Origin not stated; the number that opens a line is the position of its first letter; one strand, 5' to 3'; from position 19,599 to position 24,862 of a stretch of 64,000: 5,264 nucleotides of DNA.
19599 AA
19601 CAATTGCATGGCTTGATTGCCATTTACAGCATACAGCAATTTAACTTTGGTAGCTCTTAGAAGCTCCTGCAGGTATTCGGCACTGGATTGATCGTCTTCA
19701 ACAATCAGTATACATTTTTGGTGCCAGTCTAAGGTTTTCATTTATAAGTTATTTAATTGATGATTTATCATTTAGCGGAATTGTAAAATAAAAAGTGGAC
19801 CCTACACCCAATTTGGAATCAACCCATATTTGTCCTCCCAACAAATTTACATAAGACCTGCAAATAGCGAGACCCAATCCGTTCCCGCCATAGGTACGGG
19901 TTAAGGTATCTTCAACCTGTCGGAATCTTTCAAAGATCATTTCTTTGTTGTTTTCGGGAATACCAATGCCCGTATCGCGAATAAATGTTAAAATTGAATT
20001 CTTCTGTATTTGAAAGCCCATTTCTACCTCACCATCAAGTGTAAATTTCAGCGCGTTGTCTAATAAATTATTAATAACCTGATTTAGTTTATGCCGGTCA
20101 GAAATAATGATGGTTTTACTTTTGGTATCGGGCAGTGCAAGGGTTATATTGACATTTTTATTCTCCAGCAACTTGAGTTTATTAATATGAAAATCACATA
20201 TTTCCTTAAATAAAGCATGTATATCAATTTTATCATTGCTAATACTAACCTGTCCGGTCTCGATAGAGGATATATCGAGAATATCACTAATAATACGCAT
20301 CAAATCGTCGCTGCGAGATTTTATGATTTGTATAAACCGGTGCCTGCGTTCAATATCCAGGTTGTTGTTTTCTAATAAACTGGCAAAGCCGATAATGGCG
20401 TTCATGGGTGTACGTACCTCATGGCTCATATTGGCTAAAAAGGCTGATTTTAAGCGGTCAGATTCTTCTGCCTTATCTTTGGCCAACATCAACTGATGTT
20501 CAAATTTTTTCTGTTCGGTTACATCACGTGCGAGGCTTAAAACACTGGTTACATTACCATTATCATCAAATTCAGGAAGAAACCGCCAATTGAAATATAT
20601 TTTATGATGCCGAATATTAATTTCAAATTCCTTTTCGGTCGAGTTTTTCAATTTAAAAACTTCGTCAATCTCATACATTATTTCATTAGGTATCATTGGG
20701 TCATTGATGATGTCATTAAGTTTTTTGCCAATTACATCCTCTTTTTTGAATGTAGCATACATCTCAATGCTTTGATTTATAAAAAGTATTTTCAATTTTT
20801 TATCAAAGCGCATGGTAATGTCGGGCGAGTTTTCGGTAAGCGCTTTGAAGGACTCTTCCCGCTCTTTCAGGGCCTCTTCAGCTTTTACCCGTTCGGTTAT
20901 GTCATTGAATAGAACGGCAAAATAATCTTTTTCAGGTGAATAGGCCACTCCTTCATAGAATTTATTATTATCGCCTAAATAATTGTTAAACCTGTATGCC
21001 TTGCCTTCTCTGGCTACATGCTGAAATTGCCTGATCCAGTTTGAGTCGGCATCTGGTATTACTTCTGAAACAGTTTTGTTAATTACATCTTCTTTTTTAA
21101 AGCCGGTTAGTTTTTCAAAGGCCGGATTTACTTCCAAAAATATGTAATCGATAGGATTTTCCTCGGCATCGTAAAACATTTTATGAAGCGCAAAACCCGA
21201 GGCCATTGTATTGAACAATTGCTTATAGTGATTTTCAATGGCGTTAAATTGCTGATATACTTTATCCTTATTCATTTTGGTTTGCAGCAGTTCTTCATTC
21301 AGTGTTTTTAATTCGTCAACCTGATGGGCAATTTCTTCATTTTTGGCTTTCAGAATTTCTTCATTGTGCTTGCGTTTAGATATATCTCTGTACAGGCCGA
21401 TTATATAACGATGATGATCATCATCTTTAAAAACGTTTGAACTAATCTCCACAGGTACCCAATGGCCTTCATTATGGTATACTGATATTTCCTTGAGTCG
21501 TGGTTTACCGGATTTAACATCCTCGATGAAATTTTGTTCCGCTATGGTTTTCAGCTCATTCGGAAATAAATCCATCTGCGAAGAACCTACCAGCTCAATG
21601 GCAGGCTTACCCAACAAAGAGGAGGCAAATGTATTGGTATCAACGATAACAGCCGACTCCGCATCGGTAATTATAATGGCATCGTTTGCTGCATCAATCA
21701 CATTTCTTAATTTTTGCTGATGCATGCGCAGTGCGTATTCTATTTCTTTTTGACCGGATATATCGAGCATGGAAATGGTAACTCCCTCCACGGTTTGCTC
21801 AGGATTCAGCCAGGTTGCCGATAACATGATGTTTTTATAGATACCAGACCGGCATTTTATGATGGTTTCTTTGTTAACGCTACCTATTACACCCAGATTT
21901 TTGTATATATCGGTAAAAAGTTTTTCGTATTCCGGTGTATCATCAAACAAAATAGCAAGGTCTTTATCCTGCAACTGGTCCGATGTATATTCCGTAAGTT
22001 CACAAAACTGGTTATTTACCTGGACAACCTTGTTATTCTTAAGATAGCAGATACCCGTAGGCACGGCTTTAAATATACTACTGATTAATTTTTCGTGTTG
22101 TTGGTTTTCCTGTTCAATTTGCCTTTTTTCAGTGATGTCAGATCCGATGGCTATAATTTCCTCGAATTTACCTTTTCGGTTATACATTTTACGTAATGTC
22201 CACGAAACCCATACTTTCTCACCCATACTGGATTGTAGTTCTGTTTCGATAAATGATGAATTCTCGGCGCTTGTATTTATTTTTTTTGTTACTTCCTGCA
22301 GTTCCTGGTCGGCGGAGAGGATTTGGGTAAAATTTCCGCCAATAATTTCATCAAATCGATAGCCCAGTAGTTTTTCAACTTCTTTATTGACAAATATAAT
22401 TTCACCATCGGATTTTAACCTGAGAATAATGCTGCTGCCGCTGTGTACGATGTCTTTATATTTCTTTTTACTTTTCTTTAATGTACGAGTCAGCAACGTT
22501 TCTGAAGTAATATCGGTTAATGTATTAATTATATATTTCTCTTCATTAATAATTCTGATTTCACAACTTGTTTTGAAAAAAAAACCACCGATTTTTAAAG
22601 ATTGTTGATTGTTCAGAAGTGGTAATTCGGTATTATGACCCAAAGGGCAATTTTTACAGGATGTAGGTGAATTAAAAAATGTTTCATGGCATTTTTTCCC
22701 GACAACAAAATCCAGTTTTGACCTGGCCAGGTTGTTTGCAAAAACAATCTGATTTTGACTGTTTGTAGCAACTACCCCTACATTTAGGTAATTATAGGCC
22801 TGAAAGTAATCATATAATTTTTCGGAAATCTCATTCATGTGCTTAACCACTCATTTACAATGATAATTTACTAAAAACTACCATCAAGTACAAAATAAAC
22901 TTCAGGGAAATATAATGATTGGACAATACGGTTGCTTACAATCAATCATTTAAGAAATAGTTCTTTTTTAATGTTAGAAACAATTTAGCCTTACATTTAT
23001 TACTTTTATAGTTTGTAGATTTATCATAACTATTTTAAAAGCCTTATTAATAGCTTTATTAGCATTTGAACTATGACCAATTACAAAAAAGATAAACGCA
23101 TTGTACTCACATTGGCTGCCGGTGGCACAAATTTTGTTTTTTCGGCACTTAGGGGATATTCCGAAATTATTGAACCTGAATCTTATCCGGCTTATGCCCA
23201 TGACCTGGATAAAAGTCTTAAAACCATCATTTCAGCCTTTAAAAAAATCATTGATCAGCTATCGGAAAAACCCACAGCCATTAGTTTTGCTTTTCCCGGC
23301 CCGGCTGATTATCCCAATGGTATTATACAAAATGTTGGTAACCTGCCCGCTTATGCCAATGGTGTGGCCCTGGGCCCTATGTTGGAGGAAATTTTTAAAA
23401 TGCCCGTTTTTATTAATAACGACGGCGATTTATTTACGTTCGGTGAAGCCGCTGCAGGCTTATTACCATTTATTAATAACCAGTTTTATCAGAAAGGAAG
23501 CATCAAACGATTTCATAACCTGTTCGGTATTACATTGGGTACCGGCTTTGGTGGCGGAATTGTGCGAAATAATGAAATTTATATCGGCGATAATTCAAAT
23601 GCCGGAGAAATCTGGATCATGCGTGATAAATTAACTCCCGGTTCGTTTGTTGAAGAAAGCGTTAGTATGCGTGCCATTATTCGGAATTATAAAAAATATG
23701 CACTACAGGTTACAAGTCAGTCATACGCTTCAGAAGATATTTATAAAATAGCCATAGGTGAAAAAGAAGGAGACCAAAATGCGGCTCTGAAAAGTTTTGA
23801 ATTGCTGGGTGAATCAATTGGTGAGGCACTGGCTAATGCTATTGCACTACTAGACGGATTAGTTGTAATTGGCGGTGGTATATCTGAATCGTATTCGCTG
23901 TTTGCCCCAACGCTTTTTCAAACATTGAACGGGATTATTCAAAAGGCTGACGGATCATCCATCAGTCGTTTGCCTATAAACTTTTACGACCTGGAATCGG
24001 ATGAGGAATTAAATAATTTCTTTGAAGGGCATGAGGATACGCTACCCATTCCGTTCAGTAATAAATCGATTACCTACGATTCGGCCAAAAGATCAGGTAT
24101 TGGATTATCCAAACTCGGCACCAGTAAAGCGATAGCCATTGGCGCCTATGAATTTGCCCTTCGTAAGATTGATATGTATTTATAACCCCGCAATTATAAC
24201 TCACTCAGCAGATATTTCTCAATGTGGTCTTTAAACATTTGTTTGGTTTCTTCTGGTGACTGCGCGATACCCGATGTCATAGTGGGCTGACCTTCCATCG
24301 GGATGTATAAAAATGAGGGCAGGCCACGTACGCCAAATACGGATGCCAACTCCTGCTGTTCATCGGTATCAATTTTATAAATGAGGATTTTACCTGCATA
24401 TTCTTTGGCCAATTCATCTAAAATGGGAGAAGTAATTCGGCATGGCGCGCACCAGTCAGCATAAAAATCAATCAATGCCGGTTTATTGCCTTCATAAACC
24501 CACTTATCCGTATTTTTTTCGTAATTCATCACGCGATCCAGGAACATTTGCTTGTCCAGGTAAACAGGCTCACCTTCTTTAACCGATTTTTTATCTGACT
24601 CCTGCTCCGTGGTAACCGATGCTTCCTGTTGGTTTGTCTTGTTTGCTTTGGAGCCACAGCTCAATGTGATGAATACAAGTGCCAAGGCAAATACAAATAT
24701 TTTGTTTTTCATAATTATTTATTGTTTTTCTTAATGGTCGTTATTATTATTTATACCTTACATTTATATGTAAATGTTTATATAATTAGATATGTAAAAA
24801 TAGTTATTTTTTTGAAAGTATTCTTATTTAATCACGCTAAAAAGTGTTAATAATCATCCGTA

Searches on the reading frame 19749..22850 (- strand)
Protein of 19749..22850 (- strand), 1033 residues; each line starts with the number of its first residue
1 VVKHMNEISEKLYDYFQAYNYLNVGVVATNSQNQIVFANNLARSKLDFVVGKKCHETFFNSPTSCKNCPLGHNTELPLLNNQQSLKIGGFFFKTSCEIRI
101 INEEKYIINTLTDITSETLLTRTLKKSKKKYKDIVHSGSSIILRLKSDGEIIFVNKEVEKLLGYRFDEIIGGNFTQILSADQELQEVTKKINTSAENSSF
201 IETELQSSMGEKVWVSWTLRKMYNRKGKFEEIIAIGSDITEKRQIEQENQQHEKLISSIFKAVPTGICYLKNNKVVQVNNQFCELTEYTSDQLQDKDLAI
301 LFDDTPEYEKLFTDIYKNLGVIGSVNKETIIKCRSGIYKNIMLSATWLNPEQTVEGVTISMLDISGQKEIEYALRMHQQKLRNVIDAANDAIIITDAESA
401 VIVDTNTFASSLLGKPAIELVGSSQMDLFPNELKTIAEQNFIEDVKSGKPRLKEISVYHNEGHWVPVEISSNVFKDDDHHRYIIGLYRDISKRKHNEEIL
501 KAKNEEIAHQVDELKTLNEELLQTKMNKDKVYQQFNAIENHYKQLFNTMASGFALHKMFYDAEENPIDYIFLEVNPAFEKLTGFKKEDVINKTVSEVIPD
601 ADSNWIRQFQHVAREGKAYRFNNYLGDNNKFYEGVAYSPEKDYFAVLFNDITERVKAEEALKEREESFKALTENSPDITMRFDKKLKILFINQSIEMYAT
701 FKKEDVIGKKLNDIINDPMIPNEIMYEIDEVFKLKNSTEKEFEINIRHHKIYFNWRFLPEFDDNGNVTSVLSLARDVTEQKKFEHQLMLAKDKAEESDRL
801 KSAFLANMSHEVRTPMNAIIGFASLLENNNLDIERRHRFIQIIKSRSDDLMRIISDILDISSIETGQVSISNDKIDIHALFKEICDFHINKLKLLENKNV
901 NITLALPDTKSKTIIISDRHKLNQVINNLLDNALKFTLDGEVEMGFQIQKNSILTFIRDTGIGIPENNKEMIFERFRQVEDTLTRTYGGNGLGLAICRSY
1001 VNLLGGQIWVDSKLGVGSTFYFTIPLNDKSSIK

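Call 62: search_protein_families(library=pfam, proteins=[window:19749-22850:-])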
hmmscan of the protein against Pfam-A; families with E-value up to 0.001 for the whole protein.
window:19749-22850:- (1033 aa): 10 families
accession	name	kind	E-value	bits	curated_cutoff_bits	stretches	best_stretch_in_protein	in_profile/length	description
PF13426.13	PAS_9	-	2.2e-49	166.5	27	5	140-241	3-103/103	PAS domain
PF00989.32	PAS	-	6.6e-38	129.6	22.6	3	131-239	3-113/113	PAS fold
PF08448.16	PAS_4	-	2.2e-37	128.1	23.1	4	139-244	5-110/110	PAS fold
PF13188.13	PAS_8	-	3.5e-29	100.1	21.8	3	255-307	2-56/65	PAS domain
PF02518.31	HATPase_c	-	7.1e-27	94.5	26.4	1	918-1027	2-110/111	Histidine kinase-, DNA gyrase B-, and HSP90-like ATPase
PF08447.18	PAS_3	-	2.1e-19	70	25.6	1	151-234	1-87/89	PAS fold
PF00512.31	HisKA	-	8.6e-18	64.6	26.9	1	801-866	2-66/66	His Kinase A (phospho-acceptor) domain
PF18095.7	PAS_12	-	4.3e-06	26.8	22.6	0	139-216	57-132/153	UPF0242 C-terminal PAS-like domain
PF24990.1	PAS_13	-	4.6e-06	27.4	27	0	147-172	8-33/143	ERT1/acuK family PAS domain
PF14598.12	PAS_11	-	1.6e-05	25.2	25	0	679-745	5-70/109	PAS domain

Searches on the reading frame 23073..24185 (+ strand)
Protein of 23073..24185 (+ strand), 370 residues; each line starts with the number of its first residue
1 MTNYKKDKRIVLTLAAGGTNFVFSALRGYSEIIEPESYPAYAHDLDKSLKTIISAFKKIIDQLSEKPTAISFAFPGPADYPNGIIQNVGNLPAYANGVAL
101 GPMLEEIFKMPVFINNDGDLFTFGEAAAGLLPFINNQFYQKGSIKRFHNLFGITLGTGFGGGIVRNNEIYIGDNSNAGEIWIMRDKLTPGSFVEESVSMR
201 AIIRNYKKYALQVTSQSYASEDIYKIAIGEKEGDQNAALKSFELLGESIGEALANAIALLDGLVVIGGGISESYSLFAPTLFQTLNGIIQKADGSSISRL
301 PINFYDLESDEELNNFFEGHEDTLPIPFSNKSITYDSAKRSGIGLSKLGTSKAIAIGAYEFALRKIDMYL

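Call 62: search_protein_families(library=pfam, proteins=[window:23073-24185:+])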
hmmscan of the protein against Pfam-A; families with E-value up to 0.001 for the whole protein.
window:23073-24185:+ (370 aa): 1 family
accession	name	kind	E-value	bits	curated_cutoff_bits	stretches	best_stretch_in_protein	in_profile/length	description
PF00480.26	ROK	-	7.2e-24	85.3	22.9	1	13-292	3-265/294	ROK family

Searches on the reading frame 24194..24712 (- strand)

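Call 62: search_protein_families(library=pfam, proteins=[window:24194-24712:-])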
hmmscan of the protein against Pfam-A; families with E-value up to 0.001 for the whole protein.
window:24194-24712:- (172 aa): 3 families
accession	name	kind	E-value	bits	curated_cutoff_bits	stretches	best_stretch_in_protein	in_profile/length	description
PF00085.26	Thioredoxin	-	3.7e-21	75.5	23.5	1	65-149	7-91/103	Thioredoxin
PF13905.12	Thioredoxin_8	-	4.6e-05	24.1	27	0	76-118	1-45/94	Thioredoxin-like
PF13098.12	Thioredoxin_2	-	5.6e-05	23.9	27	1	75-158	4-102/104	Thioredoxin-like domain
